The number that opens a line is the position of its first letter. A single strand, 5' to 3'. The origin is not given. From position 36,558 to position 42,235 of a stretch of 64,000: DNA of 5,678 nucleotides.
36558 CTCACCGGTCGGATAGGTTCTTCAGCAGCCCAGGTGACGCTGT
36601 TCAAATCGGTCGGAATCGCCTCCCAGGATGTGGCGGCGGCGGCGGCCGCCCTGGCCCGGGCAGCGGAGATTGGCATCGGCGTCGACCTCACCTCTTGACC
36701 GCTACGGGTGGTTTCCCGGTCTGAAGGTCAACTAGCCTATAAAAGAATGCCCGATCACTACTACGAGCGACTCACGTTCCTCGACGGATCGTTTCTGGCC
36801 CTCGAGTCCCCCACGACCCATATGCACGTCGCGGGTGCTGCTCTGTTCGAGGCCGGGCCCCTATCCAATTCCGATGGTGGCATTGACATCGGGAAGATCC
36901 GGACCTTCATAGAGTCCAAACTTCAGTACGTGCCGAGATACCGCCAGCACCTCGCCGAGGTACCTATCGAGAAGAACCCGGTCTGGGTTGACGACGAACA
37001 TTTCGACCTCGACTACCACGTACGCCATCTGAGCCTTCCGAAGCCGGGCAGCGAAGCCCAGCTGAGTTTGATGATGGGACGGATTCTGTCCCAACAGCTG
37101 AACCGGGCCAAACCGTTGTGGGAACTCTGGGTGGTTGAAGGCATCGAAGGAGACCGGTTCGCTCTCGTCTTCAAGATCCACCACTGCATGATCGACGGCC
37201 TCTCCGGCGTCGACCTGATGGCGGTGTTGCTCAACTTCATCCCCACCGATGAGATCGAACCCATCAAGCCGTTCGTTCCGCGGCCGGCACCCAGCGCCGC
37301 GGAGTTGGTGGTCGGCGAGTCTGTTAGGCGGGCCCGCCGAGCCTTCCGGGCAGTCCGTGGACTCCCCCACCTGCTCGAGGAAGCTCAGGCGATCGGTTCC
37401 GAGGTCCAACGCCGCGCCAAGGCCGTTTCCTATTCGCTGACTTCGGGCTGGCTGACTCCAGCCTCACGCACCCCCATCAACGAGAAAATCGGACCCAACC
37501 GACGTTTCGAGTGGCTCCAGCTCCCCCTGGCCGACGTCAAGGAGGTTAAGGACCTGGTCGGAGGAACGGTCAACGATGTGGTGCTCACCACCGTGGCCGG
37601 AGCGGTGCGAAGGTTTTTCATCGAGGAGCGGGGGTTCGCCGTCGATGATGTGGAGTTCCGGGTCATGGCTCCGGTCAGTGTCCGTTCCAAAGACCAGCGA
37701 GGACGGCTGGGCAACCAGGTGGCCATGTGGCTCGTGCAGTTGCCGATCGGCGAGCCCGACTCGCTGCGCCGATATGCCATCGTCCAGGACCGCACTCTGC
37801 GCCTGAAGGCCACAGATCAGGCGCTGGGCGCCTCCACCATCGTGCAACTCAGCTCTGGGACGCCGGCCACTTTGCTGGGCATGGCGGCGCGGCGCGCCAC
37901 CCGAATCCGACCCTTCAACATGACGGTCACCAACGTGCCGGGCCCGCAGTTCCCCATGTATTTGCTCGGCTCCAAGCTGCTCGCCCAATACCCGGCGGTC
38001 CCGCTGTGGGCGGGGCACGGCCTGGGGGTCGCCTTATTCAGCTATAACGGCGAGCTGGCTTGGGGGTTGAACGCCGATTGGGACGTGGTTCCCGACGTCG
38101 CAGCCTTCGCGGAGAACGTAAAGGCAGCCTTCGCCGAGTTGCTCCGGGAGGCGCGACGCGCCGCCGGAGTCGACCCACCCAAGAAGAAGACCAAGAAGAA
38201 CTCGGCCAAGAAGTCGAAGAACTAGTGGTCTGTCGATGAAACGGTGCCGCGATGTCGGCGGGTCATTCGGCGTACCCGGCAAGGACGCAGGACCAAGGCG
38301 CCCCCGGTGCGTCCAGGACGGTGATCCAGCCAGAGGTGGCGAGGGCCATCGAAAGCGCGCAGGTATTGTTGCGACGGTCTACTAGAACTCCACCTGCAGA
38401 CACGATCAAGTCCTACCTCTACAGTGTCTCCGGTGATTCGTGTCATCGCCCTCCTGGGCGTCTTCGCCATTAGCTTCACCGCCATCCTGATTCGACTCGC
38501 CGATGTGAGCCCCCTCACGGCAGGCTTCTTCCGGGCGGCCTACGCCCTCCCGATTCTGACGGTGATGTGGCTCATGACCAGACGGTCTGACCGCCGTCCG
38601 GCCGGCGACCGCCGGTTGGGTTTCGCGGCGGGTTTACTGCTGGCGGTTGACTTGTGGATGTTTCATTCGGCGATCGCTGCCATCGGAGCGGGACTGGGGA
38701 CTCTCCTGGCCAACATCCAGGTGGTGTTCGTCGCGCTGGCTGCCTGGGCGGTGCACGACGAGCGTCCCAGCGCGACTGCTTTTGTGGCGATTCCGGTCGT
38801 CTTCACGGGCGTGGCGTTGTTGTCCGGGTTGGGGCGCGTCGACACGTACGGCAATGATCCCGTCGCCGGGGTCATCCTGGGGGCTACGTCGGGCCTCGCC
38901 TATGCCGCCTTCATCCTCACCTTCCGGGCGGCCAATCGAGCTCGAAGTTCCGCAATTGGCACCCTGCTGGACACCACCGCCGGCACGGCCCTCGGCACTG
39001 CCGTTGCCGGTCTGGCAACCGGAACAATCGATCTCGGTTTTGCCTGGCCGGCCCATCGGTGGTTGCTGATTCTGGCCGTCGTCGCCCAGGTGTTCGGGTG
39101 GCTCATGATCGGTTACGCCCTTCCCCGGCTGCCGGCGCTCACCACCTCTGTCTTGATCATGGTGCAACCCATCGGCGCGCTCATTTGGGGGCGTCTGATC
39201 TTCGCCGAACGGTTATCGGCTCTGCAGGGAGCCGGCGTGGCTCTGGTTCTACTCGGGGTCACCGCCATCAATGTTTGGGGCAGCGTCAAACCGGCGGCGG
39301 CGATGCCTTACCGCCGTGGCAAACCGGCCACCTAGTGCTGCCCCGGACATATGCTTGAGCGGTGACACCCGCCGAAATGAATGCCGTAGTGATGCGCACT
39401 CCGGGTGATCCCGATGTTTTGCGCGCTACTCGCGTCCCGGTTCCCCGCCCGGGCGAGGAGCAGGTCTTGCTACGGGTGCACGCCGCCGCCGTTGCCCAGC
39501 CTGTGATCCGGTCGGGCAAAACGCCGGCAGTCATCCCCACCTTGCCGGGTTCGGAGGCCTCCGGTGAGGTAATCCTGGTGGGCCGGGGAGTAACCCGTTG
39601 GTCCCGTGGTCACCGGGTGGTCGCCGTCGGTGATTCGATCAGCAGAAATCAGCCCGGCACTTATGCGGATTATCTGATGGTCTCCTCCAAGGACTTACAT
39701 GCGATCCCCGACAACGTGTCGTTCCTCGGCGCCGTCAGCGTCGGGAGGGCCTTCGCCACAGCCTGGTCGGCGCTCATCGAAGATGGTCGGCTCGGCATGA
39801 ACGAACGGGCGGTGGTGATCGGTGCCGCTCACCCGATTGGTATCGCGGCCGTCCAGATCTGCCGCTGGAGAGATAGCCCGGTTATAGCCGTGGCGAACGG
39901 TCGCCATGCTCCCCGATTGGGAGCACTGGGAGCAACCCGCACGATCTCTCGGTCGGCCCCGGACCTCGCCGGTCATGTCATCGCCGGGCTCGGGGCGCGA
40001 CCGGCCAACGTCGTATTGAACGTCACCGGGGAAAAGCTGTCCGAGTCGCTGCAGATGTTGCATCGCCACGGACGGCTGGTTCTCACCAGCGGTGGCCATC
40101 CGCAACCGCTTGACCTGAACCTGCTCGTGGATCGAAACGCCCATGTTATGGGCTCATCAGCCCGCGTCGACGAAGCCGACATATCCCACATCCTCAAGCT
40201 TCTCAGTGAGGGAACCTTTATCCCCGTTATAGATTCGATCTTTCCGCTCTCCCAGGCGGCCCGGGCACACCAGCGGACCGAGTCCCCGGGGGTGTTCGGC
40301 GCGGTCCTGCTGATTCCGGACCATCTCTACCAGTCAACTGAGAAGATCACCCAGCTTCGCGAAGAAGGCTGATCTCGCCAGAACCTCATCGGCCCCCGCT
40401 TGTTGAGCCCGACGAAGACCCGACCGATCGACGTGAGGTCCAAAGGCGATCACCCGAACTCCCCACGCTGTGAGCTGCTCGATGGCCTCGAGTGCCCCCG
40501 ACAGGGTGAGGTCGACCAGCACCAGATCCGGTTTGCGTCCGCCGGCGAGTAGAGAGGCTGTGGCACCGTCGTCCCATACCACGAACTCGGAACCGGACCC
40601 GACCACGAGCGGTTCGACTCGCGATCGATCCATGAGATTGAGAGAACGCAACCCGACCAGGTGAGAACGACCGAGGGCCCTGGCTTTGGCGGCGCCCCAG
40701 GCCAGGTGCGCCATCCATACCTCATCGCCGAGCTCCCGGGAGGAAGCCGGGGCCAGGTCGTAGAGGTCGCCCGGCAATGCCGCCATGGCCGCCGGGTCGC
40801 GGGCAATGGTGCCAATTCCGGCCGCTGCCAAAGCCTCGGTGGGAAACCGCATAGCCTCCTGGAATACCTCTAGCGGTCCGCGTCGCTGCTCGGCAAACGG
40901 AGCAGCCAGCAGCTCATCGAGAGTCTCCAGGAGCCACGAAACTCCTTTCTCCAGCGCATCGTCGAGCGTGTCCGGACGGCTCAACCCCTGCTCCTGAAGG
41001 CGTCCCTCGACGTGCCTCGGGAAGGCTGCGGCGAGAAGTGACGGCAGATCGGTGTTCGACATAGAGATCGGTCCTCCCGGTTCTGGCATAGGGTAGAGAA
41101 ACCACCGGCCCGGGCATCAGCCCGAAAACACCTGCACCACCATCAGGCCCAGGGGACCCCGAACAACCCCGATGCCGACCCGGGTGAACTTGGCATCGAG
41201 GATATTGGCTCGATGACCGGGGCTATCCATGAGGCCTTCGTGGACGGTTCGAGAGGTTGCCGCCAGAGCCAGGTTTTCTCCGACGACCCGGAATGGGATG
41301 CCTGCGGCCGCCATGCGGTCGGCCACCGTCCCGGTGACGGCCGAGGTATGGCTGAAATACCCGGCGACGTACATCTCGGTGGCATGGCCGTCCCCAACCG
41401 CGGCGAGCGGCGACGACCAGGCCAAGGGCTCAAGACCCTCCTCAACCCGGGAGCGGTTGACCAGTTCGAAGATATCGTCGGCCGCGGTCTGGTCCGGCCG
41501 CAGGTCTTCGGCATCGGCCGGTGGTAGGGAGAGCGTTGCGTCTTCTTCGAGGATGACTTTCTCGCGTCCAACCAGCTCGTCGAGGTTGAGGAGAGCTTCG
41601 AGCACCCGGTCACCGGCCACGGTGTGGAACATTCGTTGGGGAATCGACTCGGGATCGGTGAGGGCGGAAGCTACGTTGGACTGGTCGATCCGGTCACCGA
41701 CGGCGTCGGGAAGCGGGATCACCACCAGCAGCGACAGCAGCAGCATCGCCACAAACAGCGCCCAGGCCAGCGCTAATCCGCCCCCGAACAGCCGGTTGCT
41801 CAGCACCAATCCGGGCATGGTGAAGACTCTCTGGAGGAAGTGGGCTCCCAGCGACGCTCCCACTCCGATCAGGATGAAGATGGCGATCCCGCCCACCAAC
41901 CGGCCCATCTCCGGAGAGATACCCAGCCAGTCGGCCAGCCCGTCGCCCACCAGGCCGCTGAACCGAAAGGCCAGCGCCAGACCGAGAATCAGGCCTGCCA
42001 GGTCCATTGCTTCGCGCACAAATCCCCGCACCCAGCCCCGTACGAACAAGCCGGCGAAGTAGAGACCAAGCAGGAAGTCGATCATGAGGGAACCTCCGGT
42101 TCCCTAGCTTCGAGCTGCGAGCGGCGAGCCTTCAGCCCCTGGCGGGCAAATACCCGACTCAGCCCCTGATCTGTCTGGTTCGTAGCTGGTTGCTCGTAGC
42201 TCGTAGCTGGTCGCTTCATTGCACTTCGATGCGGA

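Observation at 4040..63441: Phase-coherent heptanucleotide word arrays fill about half of the larger intergenic spacers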

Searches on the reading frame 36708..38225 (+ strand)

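Call 9: search_protein_families(library=pfam, proteins=[window:36708-38225:+])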
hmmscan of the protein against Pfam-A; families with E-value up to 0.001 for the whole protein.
window:36708-38225:+ (505 aa): 3 families
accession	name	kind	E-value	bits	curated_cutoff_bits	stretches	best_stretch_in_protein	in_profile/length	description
PF03007.21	WS_DGAT_cat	-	6e-68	229.9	23.6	1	23-292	2-263/263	Wax ester synthase/diacylglycerol acyltransferase catalytic domain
PF06974.18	WS_DGAT_C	-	2.6e-28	99.3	20.7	1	335-478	2-144/145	WS/DGAT C-terminal domain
PF07247.17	AATase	-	0.00059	19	22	1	125-174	129-180/500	Alcohol acetyltransferase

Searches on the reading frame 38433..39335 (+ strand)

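Call 93: search_protein_families(library=pfam, proteins=[window:38433-39335:+], max_evalue=0.001)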
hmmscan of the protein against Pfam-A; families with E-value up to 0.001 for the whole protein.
window:38433-39335:+ (300 aa): 1 family
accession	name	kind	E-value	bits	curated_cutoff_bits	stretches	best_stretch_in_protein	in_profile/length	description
PF00892.27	EamA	-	1.3e-20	74.4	28.2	2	5-131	6-134/135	EamA-like transporter family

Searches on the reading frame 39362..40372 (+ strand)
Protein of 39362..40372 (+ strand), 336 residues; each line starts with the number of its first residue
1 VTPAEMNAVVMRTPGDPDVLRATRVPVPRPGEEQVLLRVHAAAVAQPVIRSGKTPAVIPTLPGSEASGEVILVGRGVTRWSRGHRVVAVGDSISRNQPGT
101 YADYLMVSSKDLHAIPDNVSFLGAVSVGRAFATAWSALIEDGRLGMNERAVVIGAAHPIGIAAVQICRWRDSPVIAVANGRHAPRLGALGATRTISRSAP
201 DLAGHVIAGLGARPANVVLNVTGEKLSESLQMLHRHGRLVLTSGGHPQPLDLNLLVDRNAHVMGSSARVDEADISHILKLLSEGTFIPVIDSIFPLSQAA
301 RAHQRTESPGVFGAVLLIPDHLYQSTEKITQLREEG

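Call 93: search_protein_families(library=pfam, proteins=[window:39362-40372:+], max_evalue=0.001)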
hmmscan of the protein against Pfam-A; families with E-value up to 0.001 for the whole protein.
window:39362-40372:+ (336 aa): 3 families
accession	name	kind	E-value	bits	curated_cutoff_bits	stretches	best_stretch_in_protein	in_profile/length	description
PF00107.32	ADH_zinc_N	-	2.8e-13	50.4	31.8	1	158-282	1-128/129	Zinc-binding dehydrogenase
PF13602.12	ADH_zinc_N_2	-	4e-13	50.9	27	1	189-315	1-132/134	Zinc-binding dehydrogenase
PF08240.17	ADH_N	-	2.4e-10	41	23.5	1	31-117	1-104/104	Alcohol dehydrogenase GroES-like domain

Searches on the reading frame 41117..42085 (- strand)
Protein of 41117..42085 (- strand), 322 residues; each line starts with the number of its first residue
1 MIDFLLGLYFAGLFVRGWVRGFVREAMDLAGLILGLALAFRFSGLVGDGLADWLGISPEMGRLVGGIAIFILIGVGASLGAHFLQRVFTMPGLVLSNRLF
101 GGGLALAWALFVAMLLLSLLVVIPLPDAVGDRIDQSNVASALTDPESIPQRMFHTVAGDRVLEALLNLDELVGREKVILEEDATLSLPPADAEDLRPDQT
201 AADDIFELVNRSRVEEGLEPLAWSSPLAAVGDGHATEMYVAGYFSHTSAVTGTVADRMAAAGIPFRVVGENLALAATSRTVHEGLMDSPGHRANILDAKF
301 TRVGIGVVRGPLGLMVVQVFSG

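Call 93: search_protein_families(library=pfam, proteins=[window:41117-42085:-], max_evalue=0.001)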
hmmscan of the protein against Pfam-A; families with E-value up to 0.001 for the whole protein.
window:41117-42085:- (322 aa): 2 families
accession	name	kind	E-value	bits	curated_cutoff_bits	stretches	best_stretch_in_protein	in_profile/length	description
PF02674.22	Colicin_V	-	7.1e-18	65.4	29.3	1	2-142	1-139/144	Colicin V production protein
PF00188.32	CAP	-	1.6e-14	55.1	21.1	1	207-320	2-117/117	Cysteine-rich secretory protein family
